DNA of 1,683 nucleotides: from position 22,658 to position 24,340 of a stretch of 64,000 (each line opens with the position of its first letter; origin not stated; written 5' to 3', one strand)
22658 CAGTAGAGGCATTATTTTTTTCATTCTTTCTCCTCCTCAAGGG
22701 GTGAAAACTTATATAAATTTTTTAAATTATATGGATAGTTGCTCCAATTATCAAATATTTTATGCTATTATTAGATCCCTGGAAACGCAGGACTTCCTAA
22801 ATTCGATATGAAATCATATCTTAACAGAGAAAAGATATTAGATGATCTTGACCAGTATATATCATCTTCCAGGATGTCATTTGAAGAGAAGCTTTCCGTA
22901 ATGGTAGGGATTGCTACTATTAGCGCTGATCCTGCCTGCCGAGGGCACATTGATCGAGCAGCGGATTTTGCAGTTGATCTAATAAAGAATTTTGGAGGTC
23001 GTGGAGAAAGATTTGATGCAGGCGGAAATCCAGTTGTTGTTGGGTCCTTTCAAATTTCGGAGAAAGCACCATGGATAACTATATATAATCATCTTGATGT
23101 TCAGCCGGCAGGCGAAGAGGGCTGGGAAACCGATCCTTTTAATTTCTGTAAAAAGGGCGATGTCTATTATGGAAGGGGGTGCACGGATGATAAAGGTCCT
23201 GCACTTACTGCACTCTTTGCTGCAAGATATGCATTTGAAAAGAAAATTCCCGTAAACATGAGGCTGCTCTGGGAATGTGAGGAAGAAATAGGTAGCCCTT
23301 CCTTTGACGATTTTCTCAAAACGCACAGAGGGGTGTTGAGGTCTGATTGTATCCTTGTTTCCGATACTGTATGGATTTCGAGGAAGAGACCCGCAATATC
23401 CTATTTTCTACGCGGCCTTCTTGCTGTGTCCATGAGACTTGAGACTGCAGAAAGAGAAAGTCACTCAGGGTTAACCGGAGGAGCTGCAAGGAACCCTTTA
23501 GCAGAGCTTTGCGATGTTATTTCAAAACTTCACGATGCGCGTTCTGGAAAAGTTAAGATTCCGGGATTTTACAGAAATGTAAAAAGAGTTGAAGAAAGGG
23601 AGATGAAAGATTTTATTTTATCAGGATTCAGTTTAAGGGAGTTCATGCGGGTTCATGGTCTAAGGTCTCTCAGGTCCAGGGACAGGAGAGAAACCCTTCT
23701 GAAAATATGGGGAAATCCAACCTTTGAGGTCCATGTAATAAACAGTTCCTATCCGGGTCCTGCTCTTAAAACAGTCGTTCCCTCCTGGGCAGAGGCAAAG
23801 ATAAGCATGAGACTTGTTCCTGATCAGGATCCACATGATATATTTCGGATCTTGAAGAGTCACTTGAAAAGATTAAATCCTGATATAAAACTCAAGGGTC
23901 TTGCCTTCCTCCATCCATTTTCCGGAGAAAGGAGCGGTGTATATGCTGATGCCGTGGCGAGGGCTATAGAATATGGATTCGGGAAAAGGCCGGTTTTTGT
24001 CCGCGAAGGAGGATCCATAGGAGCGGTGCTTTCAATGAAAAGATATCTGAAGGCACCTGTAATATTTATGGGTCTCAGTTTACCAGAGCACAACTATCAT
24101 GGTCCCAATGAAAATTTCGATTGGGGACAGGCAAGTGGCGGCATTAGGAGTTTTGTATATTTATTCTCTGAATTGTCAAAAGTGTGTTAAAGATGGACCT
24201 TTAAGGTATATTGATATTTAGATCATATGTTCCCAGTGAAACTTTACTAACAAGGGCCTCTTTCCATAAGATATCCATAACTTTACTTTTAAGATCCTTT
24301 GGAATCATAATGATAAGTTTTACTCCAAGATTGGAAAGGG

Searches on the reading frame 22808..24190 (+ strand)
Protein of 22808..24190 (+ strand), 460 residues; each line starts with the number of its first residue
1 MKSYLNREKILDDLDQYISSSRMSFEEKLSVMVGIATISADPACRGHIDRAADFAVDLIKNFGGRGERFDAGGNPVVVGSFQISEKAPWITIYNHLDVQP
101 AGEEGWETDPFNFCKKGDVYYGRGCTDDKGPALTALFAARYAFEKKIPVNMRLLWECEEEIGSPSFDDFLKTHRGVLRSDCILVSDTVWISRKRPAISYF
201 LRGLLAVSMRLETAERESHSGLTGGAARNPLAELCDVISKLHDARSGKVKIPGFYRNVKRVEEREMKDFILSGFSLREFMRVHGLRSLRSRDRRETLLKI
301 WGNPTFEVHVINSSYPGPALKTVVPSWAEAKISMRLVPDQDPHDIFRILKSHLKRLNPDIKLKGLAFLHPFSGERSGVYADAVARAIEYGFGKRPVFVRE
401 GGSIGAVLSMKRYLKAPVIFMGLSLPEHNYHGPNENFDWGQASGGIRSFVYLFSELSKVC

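Call 66: search_protein_families(library=pfam, proteins=[window:22808-24190:+], max_evalue=0.00001)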
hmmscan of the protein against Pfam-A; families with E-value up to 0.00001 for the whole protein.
window:22808-24190:+ (460 aa): 2 families
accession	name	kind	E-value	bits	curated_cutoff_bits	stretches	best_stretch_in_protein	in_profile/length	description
PF01546.33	Peptidase_M20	-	3.2e-18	66.8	24.6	1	92-452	2-203/206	Peptidase family M20/M25/M40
PF07687.19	M20_dimer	-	3.6e-15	56.3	21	1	207-359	7-105/107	Peptidase dimerisation domain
